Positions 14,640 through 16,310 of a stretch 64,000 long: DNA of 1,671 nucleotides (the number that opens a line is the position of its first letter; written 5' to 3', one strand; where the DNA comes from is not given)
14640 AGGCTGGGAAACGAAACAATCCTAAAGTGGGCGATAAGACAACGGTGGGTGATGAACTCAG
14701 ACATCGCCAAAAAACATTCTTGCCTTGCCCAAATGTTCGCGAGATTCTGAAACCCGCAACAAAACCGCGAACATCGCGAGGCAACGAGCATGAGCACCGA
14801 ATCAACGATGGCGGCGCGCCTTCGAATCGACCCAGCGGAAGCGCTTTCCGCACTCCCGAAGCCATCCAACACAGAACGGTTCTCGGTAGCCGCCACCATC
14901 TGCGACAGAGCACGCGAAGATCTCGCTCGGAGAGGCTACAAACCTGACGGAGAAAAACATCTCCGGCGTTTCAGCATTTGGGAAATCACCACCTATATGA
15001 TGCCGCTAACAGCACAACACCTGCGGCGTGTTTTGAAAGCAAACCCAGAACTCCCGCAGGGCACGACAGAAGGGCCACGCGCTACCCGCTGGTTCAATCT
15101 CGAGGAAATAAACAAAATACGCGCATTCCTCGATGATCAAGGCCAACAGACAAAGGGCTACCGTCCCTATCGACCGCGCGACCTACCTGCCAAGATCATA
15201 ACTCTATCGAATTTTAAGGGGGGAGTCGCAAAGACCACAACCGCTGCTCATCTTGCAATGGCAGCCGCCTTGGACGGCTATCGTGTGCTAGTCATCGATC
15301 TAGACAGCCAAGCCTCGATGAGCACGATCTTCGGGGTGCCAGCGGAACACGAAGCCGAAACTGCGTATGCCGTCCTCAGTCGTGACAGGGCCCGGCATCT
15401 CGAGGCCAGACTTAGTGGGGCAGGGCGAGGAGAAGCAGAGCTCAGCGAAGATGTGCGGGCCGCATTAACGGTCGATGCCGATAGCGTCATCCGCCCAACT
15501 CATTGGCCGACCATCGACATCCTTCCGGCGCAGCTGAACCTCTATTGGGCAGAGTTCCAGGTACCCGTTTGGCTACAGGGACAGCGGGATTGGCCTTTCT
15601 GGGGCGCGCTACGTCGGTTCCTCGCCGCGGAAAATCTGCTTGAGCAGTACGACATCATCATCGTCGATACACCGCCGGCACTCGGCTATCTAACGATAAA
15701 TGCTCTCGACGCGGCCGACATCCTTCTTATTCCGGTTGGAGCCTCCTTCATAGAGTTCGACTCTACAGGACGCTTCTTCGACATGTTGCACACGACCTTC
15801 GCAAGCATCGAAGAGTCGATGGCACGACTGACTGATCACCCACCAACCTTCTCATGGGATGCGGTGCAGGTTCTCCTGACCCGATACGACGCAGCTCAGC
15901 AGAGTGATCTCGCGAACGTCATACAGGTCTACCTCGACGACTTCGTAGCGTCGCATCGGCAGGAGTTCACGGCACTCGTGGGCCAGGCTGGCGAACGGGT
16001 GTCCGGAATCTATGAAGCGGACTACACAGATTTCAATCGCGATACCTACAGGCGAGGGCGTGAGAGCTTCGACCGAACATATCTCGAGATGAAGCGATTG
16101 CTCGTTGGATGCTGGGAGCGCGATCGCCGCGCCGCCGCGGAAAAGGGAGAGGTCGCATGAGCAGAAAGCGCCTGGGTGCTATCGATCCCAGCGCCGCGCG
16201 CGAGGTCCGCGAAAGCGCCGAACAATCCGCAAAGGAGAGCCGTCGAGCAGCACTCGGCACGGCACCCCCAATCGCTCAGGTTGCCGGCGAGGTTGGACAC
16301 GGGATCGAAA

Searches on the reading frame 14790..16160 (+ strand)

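Call 70: search_protein_families(library=pfam, proteins=[window:14790-16160:+], max_evalue=0.00001)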
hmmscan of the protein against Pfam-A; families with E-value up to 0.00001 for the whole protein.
window:14790-16160:+ (456 aa): 6 families
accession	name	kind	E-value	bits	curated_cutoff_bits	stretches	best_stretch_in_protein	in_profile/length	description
PF13614.12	AAA_31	-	8.4e-31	107.7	27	1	135-334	2-165/177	AAA domain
PF01656.29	CbiA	-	5.4e-16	59.1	25.4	1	137-370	1-87/125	CobQ/CobB/MinD/ParA nucleotide binding domain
PF09140.17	MipZ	-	1.1e-13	51.6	20.7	1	136-183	2-50/262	ATPase MipZ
PF10609.15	ParA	-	7e-08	32.6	27.1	0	135-188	4-58/246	NUBPL iron-transfer P-loop NTPase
PF06564.18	CBP_BcsQ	-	5.1e-07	29.9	21.3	0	135-196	2-63/234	Cellulose biosynthesis protein BcsQ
PF02374.21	ArsA_ATPase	-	8.7e-07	28.9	24.3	0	137-189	4-55/305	Anion-transporting ATPase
